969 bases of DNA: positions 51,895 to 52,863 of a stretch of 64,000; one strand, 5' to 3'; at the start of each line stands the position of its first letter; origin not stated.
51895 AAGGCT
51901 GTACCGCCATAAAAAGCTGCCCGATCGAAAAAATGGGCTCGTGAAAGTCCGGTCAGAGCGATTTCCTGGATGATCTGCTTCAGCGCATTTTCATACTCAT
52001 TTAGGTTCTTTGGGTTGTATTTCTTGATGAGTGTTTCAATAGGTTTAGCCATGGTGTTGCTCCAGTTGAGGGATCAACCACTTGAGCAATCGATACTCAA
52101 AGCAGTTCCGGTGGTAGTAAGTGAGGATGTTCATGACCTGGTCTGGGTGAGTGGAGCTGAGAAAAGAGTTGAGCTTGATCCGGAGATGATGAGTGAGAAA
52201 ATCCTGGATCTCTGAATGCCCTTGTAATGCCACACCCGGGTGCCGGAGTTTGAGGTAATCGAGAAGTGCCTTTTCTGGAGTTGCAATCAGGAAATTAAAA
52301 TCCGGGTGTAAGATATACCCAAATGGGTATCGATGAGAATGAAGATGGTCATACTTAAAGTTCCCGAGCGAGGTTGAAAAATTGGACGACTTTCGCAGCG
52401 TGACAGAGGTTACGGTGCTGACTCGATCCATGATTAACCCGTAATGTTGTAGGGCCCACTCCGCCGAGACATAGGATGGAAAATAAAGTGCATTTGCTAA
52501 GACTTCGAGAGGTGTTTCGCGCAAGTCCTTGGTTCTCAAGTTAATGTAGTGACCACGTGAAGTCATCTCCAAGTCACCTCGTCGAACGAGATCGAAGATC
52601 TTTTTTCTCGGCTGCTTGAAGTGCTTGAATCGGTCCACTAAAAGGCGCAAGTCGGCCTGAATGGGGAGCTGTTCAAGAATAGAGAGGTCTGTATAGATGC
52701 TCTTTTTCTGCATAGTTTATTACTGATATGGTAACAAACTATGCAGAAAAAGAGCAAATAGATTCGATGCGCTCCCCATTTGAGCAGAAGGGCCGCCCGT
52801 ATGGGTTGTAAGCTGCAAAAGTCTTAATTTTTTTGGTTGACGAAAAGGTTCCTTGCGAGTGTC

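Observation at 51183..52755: AbiEi/AbiEii-like pair whose start codon is buried in a 57-bp near-perfect palindrome that duplicates the first 15 coding nucleotides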

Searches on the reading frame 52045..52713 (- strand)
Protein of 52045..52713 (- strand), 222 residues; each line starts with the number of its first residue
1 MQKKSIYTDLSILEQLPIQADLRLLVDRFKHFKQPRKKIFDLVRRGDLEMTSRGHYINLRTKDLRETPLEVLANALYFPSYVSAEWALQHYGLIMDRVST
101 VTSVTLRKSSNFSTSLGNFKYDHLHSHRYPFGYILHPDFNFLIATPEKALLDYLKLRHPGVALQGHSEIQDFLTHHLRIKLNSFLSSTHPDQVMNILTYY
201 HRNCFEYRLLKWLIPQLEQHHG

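Call 3: search_protein_families(library=pfam, proteins=[window:52045-52713:-], max_evalue=0.1)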
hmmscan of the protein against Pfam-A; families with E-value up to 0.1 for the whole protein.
window:52045-52713:- (222 aa): 1 family
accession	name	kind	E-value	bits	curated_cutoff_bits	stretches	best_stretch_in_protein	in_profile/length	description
PF18593.6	CdiI_2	-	0.03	15.5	26.7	0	135-178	13-56/91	CdiI immunity protein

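Call 5: search_protein_families(library=ncbifam, proteins=[window:52045-52713:-], max_evalue=0.1)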
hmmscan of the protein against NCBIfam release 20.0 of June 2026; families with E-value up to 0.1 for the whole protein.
window:52045-52713:- (222 aa): 1 family
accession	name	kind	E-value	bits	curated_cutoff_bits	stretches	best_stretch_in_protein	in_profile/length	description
NF047376.1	TAA_AbiEi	equivalog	4.1e-09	36.4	150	1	21-153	25-161/172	type IV toxin-antitoxin system AbiEi family antitoxin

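Call 6: search_protein_families(library=padloc, proteins=[window:52045-52713:-], max_evalue=0.1)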
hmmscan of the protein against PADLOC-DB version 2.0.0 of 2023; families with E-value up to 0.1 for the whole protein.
window:52045-52713:- (222 aa): 13 families
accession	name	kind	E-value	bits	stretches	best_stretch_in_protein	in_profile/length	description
PDLC02230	AbiEi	-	1.5e-42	143.5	1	21-203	5-180/192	AbiEi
PDLC02272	AbiEi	-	4.2e-31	106.3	1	22-181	18-174/200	AbiEi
PDLC02241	AbiEi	-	1e-29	101.8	1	33-169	26-156/199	AbiEi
PDLC02240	AbiEi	-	1.2e-15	55.6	1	44-202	43-200/216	AbiEi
PDLC02274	AbiEi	-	3.2e-12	44.6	1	43-202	42-200/217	AbiEi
PDLC02255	AbiEi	-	2.4e-11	41.6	1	21-157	20-148/186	AbiEi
PDLC02232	AbiEi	-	5.4e-11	40.7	1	21-155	25-161/177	AbiEi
PDLC02267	AbiEi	-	8.3e-07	26.7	1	33-155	35-153/252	AbiEi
PDLC02225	AbiEi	-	1.1e-05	23.2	1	29-158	25-149/198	AbiEi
PDLC02276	AbiEi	-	4.4e-05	21.1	1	33-155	31-158/270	AbiEi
PDLC02227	AbiEi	-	0.00086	16.9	1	36-189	32-174/233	AbiEi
PDLC02271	AbiEi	-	0.0047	14.2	1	43-178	48-187/263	AbiEi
PDLC02286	AbiEi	-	0.017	12.6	0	30-58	25-53/207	AbiEi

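Call 7: find_homologous_proteins(query=window:52045-52713:-)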
Query window:52045-52713:- (222 aa): 767 proteins with E <= 0.001 among 903 candidates; the best 120 are listed.
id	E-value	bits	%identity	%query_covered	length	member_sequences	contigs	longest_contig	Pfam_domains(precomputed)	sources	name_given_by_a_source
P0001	1.5e-112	393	100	78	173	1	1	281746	-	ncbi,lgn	-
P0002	6.0e-111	388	77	100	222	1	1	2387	-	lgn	-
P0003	1.7e-79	285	59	100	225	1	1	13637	-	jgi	-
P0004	3.9e-79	284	58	100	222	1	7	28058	-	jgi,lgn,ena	-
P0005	1.5e-78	282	59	97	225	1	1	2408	-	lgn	-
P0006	2.9e-78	281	59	99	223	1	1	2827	-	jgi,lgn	jgi:hypothetical protein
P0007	2.4e-77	278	58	100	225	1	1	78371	-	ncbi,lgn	ncbi:hypothetical protein WDW37_08605 [Bdellovibrionota bacterium FG-1]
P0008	7.0e-77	276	56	100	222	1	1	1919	-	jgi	jgi:hypothetical protein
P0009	4.6e-74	267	57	97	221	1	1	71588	-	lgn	-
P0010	6.7e-72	260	54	100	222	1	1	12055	-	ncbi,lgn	ncbi:hypothetical protein WDW86_04040 [Bdellovibrionota bacterium FG-2]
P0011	6.6e-68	247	51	99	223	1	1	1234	-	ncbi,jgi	jgi:hypothetical protein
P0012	1.2e-67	246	53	98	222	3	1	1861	-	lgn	-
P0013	1.2e-67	246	54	96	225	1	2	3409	-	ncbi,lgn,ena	-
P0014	5.2e-67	244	52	100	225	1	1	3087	-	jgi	-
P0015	1.2e-66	243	52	98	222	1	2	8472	-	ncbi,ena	-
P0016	2.8e-66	242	52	98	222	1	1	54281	-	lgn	-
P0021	4.1e-65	238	50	99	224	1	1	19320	-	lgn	-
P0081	2.1e-56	209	47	98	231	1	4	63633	-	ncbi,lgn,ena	-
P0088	1.0e-50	191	45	95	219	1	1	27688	-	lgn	-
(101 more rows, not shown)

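Call 9: find_related_loci(query=window:52045-52713:-, collection=genome_contigs, flank=3000)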
Query window:52045-52713:- (222 aa) in genome_contigs; peptide patterns used: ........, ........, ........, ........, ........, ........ (x = any residue, [..] = any of these).
29 stretches matched a pattern; 1 encode a relative of the query (tblastn E <= 1e-3); 1 distinct loci.
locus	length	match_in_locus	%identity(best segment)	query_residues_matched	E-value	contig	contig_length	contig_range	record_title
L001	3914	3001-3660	48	1-213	2e-60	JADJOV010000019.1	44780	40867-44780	MAG: Bdellovibrionales bacterium isolate Fred_18-Q3-R57-64_BATAC.187 tig00043742-10-448480, whole genome shotgun sequenc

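Call 12: find_related_loci(query=A1, collection=metagenome_contigs, flank=2500)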
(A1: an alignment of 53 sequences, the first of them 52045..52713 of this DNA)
Query A1 (222 aa) in metagenome_contigs; peptide patterns used: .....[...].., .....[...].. (x = any residue, [..] = any of these).
600 stretches matched a pattern (row limit reached: there are more); 492 encode a relative of the query (tblastn E <= 1e-3); the best 80 are kept; 80 distinct loci.
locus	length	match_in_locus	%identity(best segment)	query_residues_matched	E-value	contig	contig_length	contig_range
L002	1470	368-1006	54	1-214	3e-78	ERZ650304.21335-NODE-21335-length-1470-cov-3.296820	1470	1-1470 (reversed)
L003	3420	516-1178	52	1-218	6e-66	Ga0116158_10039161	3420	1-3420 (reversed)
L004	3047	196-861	48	1-219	5e-65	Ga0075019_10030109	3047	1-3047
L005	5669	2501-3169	50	1-220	1e-63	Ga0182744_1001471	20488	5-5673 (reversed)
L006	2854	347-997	47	6-220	5e-60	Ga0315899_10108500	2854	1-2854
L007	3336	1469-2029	38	32-202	9e-29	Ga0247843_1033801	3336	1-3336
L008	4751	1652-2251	34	10-204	4e-28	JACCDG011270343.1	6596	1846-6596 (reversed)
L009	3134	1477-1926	39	36-184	1e-26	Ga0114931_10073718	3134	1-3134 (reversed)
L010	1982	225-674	40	36-184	1e-26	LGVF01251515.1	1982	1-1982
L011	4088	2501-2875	42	36-157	6e-25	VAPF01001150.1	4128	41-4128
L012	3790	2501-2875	42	36-157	6e-25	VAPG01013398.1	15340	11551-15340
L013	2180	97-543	38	36-191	3e-24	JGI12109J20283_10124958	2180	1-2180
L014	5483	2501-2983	35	45-213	4e-22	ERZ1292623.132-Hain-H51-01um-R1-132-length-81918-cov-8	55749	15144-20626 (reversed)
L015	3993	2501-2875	46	36-158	2e-21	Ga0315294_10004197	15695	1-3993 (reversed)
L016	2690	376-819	39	36-185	5e-21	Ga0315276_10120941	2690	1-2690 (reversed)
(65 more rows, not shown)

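Call 21: find_encoding_contigs(protein=P0002, flank=1500, max_places=2)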
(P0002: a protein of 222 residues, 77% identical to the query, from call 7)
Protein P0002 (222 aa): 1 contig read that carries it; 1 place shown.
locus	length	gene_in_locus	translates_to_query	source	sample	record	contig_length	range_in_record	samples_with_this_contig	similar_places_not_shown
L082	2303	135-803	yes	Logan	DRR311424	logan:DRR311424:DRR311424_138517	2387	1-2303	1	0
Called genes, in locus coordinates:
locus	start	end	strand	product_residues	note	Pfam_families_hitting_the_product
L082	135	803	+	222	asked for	-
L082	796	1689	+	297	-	PF08843:AbiEii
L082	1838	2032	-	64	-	-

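Call 22: find_encoding_contigs(protein=P0003, flank=1500, max_places=2)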
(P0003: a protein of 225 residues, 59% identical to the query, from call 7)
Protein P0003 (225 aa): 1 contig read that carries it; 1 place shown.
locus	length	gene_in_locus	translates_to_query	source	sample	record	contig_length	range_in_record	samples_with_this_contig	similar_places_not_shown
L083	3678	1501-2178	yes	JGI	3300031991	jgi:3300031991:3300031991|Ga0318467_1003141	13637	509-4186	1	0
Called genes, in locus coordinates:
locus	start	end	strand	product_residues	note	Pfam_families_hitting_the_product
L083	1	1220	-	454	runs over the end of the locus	PF07804:HipA_C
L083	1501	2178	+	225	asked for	-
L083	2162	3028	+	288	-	PF08843:AbiEii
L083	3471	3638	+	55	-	PF20126:TumE (weak)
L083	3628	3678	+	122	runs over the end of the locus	PF25212:HVO_A0114, PF08279:HTH_11 (weak)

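Call 23: find_encoding_contigs(protein=P0004, flank=1500, max_places=2)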
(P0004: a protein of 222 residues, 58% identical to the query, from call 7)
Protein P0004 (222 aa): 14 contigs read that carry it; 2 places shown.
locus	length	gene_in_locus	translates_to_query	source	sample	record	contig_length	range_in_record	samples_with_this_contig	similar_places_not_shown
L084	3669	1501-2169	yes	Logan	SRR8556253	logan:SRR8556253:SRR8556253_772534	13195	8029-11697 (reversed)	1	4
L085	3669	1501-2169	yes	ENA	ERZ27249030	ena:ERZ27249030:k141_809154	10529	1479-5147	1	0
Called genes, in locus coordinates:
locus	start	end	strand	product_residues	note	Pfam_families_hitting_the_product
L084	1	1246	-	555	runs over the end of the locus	PF00496:SBP_bac_5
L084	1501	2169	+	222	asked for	-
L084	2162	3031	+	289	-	PF08843:AbiEii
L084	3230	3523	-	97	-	PF00111:Fer2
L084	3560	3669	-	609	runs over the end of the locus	PF00012:HSP70, PF06723:MreB_Mbl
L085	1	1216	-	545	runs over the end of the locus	PF00496:SBP_bac_5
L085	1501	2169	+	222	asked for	-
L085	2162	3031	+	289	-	PF08843:AbiEii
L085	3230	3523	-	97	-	PF00111:Fer2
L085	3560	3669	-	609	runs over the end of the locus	PF00012:HSP70, PF06723:MreB_Mbl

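Call 24: find_encoding_contigs(protein=P0007, flank=1500, max_places=2)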
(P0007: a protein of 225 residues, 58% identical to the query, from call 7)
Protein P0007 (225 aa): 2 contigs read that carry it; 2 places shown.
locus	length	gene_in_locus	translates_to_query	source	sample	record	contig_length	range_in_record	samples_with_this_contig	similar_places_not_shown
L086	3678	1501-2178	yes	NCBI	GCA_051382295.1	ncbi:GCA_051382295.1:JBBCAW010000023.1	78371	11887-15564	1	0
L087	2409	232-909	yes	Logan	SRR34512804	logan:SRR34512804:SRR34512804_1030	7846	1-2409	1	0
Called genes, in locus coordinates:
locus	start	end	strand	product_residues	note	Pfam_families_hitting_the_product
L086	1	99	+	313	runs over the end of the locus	PF04055:Radical_SAM, PF16199:Radical_SAM_C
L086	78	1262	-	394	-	PF21016:RlmN_N, PF04055:Radical_SAM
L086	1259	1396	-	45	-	-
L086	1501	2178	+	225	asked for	-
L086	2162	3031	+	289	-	PF08843:AbiEii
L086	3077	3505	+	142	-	PF05025:RbsD_FucU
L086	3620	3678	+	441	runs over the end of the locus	PF13173:AAA_14, PF13635:DUF4143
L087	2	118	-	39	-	?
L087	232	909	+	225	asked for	-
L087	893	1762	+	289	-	PF08843:AbiEii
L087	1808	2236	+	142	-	PF05025:RbsD_FucU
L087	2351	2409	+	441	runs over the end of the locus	PF13173:AAA_14, PF13635:DUF4143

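Call 25: find_encoding_contigs(protein=P0009, flank=1500, max_places=2)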
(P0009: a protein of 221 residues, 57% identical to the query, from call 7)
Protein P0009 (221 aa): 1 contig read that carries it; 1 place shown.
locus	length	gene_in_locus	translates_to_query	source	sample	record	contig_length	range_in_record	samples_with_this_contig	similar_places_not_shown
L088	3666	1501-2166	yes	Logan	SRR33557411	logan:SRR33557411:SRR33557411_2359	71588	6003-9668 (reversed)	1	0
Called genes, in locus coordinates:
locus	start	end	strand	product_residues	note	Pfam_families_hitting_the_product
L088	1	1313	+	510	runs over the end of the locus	-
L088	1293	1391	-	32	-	-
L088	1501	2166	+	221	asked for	-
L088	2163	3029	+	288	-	PF08843:AbiEii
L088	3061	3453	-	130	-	PF04134:DCC1-like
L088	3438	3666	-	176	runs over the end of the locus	PF08241:Methyltransf_11 (faint)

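Call 26: find_encoding_contigs(protein=P0010, flank=1500, max_places=2)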
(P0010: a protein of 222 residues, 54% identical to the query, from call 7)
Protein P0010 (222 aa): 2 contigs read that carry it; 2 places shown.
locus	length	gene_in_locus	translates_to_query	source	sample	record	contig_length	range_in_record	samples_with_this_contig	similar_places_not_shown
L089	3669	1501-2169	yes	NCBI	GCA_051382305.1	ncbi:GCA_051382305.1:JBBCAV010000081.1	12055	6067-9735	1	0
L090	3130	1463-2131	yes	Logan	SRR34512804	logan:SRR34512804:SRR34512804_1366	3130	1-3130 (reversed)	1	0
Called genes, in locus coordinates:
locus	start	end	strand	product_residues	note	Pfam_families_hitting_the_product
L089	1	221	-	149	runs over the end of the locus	-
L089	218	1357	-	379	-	-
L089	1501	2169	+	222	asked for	-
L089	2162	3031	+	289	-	PF08843:AbiEii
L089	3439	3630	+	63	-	PF07927:HicA_toxin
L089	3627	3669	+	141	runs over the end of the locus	PF15919:HicB_lk_antitox, PF15970:HicB-like_2 (weak), PF01381:HTH_3, PF13560:HTH_31 (weak)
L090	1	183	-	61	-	?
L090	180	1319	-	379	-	-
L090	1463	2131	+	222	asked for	-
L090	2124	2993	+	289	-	PF08843:AbiEii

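Call 27: find_encoding_contigs(protein=P0016, flank=1500, max_places=2)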
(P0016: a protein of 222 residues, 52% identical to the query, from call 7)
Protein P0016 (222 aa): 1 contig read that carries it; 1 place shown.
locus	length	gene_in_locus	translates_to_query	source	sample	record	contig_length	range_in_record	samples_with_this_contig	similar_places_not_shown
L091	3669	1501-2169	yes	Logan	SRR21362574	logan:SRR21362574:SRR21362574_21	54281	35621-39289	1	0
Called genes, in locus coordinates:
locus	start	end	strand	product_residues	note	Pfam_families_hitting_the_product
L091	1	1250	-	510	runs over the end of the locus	PF20142:Scaffold, PF01471:PG_binding_1 (weak), PF03734:YkuD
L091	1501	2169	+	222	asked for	-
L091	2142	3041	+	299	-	PF08843:AbiEii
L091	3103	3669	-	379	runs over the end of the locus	PF00285:Citrate_synt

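Call 28: find_encoding_contigs(protein=P0021, flank=1500, max_places=2)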
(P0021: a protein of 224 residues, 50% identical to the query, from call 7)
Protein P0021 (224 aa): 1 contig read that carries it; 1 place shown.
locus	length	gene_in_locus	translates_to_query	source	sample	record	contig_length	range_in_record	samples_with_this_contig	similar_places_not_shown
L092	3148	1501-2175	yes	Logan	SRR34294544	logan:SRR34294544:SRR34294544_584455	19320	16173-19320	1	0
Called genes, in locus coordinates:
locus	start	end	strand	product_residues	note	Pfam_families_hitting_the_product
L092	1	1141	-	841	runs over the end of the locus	PF02129:Peptidase_S15 (faint), PF00326:Peptidase_S9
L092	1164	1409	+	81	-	-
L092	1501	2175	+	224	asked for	-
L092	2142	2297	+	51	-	-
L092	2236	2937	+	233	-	PF08843:AbiEii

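Call 29: find_encoding_contigs(protein=P0081, flank=1500, max_places=2)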
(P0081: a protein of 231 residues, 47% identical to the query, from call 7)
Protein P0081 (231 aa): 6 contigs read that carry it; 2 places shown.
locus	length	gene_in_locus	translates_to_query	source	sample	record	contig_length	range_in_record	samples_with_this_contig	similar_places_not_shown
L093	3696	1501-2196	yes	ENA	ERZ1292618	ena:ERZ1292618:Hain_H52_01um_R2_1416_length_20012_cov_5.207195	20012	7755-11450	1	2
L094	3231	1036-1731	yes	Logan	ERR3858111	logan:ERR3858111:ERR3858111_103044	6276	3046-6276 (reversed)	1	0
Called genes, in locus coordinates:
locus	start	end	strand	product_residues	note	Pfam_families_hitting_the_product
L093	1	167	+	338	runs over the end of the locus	-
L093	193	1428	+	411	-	PF26745:SPM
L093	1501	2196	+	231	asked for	-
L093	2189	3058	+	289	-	PF08843:AbiEii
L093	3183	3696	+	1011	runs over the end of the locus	-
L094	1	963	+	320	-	?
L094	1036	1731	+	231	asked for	-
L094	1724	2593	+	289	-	PF08843:AbiEii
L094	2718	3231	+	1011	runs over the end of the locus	-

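Call 30: find_encoding_contigs(protein=P0088, flank=1500, max_places=2)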
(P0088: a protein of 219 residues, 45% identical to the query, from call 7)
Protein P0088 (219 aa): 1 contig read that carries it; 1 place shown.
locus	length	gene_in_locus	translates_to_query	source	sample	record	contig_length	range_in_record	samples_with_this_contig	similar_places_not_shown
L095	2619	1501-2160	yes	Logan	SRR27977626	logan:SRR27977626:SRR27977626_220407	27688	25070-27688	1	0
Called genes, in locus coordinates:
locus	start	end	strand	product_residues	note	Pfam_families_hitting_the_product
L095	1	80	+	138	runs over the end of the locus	-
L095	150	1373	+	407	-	PF10263:SprT-like, PF10979:DUF2786, PF23771:DUF7168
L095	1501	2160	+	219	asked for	-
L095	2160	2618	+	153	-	?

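Call 39: search_solved_structures(query=A1, max_evalue=1, show_alignments=1)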
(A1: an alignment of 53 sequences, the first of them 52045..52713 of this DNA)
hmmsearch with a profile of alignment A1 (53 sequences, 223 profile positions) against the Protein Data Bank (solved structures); distinct sequences matched with E-value up to 1: 1.
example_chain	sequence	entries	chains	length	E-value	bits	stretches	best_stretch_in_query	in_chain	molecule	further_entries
1zrh_A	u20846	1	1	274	0.24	14.1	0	18-45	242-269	Heparan sulfate glucosamine 3-O-sulfotransferase 1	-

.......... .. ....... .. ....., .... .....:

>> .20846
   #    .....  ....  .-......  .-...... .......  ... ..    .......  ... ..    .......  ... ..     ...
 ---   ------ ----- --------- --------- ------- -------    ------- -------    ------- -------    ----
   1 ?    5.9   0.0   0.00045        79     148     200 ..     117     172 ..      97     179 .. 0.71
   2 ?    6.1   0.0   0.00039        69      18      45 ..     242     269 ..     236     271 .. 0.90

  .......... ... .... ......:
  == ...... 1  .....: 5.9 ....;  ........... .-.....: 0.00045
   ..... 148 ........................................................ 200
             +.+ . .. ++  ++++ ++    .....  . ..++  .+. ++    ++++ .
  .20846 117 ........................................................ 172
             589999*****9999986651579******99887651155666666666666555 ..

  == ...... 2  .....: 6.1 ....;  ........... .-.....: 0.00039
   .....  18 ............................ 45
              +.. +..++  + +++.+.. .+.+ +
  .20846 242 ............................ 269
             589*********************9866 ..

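Call 53: predict_structure(alignment_id=A1)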
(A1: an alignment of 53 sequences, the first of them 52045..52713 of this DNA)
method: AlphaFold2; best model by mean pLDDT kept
length: 222 residues; sequences in the alignment: 53
mean_pLDDT: 92.1   pTM: 0.85
mean pLDDT of the five models: 92.1, 90.9, 89.6, 88.6, 86.3
residues with pLDDT >= 90: 184; 70-90: 33; 50-70: 3; < 50: 2
segments of 3 or more residues with pLDDT < 50: none
pLDDT, mean of each block of 10 residues (from residue 1): 69 92 95 94 95 90 90 92 97 94 95 94 87 93 97 92 88 95 96 94 92 96 89
secondary structure, 60 per line:
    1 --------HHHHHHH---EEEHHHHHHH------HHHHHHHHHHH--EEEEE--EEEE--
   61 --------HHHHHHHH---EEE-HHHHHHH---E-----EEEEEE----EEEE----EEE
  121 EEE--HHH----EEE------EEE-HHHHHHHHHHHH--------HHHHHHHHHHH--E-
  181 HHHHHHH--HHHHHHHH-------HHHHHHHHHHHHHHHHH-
elements in order: H9-15 E19-21 H22-28 H35-45 E48-52 E55-58 H69-76 E80-82 H84-90 E100-105 E110-113 E118-123 E133-135 E142-144 H146-157 H166-176 H181-187 H190-197 H205-221
